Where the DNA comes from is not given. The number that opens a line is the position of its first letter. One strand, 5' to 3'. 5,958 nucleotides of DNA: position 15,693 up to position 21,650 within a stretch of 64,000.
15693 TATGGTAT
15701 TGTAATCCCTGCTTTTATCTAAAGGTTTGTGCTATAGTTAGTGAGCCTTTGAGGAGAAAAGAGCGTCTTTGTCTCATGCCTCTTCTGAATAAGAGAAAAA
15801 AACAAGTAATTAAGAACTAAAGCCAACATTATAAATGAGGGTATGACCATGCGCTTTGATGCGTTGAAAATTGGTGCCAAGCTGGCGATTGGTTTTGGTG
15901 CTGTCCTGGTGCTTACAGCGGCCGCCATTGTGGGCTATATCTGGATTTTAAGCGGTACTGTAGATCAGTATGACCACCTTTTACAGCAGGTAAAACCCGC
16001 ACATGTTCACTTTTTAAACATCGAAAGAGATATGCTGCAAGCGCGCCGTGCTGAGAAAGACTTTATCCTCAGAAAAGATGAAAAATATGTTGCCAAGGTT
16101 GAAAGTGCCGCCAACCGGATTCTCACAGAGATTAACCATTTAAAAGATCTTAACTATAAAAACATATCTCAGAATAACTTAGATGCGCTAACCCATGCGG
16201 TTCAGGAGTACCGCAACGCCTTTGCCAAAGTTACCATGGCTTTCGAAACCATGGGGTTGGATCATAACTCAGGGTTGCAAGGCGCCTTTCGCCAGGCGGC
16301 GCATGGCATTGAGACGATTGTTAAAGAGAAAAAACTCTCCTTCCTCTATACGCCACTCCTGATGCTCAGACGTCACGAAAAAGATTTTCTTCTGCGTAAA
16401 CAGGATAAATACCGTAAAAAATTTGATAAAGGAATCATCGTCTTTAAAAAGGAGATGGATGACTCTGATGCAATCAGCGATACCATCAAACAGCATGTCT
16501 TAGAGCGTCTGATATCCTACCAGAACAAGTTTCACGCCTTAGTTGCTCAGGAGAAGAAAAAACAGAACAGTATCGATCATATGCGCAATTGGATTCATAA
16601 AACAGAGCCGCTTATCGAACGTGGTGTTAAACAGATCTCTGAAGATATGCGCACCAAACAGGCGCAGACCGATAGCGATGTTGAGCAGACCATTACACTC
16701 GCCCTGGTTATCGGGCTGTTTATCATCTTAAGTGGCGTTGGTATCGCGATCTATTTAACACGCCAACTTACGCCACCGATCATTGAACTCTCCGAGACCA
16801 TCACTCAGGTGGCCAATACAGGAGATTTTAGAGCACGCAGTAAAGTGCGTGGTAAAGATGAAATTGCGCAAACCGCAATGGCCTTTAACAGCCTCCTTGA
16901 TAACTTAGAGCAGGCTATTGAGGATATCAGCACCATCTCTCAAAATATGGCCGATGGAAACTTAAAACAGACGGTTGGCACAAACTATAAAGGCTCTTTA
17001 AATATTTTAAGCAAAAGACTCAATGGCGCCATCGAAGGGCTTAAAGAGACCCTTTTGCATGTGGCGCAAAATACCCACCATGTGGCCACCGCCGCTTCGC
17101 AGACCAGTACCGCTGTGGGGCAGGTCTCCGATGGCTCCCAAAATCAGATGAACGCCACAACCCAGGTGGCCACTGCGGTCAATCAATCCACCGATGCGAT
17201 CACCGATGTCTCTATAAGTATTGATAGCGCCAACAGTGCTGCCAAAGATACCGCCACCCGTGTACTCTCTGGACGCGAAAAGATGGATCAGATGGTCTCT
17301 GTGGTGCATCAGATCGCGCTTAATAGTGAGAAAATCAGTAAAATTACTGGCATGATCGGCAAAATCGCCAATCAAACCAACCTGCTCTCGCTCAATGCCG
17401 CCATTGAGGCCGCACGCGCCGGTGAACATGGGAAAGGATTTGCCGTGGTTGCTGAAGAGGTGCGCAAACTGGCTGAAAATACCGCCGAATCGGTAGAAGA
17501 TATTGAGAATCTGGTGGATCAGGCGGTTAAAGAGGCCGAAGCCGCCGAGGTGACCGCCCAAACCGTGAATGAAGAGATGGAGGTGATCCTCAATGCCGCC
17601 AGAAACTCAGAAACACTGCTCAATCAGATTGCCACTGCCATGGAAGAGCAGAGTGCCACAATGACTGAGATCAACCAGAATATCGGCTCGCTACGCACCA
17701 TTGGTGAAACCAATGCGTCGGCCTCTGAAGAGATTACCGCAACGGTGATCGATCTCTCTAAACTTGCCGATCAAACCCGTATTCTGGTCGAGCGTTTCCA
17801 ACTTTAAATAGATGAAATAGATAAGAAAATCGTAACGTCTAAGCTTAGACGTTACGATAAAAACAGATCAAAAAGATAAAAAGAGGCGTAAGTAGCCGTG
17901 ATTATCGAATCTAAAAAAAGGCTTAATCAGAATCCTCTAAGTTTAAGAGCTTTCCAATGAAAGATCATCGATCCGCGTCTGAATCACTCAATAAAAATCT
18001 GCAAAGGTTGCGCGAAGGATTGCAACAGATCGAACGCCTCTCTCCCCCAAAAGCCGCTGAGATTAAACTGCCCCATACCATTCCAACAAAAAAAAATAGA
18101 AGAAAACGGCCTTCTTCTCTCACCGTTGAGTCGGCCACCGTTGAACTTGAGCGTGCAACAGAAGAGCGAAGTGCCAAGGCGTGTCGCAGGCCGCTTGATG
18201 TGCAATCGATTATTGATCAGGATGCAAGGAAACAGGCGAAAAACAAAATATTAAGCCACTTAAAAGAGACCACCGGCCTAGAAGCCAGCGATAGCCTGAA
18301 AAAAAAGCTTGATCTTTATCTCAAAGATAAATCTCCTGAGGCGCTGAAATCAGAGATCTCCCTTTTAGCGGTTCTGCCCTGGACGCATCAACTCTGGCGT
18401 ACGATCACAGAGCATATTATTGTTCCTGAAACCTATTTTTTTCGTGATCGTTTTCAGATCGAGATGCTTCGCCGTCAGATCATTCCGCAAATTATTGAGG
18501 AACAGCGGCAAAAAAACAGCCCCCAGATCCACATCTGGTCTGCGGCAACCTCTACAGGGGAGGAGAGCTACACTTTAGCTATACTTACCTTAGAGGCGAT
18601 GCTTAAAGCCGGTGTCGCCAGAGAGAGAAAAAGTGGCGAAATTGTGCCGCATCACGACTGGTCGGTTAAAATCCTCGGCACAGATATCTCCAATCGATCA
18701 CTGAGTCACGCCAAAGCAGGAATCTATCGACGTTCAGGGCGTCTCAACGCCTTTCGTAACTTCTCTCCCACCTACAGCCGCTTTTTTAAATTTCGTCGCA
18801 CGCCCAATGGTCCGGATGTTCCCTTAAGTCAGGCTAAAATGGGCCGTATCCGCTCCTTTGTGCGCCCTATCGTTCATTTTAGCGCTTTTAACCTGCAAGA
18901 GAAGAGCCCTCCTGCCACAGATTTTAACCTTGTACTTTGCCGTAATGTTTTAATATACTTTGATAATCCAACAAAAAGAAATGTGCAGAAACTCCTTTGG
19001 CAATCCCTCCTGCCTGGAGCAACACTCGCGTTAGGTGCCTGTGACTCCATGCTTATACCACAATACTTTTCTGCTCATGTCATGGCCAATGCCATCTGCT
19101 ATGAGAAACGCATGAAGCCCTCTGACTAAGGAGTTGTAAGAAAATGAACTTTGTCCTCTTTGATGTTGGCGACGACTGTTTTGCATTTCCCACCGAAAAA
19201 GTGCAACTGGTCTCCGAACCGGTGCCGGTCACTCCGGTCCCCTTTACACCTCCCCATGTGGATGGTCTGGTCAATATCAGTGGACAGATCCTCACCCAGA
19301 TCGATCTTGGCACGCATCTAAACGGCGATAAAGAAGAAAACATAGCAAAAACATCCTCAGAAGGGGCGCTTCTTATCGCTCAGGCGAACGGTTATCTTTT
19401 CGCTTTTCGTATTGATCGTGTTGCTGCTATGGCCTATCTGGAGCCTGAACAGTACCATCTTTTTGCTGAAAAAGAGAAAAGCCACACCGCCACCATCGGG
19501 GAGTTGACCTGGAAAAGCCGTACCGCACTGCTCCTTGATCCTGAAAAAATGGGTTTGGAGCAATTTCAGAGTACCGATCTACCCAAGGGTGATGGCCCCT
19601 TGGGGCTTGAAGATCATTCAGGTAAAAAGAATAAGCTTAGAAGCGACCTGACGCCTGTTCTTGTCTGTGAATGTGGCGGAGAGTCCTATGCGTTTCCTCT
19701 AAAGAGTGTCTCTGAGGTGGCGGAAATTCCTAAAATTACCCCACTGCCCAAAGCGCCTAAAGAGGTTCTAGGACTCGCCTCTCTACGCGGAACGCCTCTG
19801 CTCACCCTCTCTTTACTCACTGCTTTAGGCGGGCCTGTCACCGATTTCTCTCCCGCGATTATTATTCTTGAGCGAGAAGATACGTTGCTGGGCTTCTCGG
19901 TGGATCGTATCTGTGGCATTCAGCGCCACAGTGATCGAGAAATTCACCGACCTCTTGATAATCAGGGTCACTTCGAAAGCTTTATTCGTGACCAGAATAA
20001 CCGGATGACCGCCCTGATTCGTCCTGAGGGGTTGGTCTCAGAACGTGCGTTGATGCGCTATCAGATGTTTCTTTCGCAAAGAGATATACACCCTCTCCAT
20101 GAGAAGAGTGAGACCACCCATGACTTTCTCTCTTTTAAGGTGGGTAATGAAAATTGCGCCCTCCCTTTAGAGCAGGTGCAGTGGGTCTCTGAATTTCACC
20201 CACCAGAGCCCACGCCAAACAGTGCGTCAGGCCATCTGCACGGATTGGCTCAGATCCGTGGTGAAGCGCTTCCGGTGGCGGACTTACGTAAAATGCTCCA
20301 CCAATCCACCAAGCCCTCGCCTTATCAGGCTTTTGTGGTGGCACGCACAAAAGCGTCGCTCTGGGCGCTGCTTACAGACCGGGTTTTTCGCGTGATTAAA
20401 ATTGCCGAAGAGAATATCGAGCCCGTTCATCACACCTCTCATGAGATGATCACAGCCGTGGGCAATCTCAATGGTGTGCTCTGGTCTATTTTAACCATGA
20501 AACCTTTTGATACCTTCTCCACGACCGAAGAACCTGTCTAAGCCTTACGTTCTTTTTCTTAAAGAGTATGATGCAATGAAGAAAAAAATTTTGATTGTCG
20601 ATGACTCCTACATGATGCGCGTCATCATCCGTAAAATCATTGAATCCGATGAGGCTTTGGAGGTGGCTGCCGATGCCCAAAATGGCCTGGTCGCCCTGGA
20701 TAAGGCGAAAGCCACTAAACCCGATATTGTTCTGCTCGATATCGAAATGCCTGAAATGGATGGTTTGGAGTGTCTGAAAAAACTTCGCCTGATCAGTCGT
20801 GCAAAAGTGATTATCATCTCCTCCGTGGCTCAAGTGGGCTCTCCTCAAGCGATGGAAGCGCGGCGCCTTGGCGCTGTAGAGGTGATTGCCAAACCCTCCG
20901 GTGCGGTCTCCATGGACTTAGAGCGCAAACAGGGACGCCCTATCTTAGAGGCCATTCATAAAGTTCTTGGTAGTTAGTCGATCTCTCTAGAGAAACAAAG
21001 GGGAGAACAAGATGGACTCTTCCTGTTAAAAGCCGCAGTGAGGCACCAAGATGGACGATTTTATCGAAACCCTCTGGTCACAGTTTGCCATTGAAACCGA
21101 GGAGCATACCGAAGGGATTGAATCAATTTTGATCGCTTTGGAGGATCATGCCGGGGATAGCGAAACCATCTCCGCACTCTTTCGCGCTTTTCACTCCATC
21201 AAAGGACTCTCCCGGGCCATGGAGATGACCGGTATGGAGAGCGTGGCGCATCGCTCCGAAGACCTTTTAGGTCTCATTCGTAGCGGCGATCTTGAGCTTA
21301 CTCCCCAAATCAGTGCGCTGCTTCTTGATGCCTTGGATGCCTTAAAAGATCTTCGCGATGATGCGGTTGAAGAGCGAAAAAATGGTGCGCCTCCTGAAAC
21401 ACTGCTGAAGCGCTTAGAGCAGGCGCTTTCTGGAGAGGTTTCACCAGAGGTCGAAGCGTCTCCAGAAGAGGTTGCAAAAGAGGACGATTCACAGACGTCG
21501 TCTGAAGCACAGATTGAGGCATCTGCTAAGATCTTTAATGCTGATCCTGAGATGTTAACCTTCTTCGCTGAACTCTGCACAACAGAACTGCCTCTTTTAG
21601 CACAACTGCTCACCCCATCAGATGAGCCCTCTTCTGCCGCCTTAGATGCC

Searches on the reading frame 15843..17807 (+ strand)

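Call 25: search_protein_families(library=pfam, proteins=[window:15843-17807:+], max_evalue=0.00001)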
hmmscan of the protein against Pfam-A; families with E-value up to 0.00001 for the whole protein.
window:15843-17807:+ (654 aa): 3 families
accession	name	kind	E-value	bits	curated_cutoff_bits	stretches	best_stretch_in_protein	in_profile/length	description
PF00015.26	MCPsignal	-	6.7e-36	124.2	34.6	1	466-615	3-166/172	Methyl-accepting chemotaxis protein (MCP) signalling domain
PF00672.30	HAMP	-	1.6e-12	48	25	1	305-357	2-53/53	HAMP domain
PF18947.5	HAMP_2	-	6.5e-06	26.5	24.3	0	347-400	12-65/67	HAMP domain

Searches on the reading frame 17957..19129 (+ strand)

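Call 25: search_protein_families(library=pfam, proteins=[window:17957-19129:+], max_evalue=0.00001)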
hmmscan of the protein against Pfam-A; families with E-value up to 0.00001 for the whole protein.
window:17957-19129:+ (390 aa): 1 family
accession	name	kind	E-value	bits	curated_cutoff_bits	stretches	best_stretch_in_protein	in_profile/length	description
PF01739.24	CheR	-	1.6e-36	126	27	1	158-372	2-187/195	CheR methyltransferase, SAM binding domain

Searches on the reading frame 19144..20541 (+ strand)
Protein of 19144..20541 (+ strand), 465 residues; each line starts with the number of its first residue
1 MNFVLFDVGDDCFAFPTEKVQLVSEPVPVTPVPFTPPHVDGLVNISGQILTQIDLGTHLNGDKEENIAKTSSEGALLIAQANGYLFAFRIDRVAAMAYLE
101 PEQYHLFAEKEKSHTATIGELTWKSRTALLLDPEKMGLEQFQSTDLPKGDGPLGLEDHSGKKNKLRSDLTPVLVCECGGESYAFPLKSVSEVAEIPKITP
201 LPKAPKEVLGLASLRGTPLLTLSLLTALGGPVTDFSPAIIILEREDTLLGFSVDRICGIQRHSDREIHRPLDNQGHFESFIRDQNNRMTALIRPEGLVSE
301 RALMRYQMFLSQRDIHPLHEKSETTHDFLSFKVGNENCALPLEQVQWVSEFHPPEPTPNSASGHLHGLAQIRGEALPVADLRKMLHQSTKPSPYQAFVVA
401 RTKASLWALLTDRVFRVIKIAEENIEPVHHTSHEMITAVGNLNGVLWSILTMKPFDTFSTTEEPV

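Call 25: search_protein_families(library=pfam, proteins=[window:19144-20541:+], max_evalue=0.00001)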
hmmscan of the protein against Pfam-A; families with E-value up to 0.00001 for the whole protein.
window:19144-20541:+ (465 aa): 1 family
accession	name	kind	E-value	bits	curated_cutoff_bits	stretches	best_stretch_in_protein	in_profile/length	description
PF01584.24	CheW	-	8.9e-67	223.4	23.5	3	172-300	2-136/138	CheW-like domain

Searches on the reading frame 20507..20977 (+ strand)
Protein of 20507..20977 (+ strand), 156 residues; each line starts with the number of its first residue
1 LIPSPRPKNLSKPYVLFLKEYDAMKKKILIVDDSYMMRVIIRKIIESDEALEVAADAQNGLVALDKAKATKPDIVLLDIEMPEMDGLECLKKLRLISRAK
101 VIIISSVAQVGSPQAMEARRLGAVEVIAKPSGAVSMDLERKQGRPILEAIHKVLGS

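Call 25: search_protein_families(library=pfam, proteins=[window:20507-20977:+], max_evalue=0.00001)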
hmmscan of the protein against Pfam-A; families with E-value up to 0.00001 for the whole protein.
window:20507-20977:+ (156 aa): 1 family
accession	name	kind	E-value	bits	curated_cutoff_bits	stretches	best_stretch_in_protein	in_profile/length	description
PF00072.30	Response_reg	-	3.5e-23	82.3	30.2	1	28-132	1-102/111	Response regulator receiver domain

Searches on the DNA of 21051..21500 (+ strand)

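Call 72: search_dna_similar(query=window:21051-21500:+, collection=ecoli_genomes, mode=distant, max_rows=2)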
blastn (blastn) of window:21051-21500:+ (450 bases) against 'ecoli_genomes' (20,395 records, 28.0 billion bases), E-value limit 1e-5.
No match.
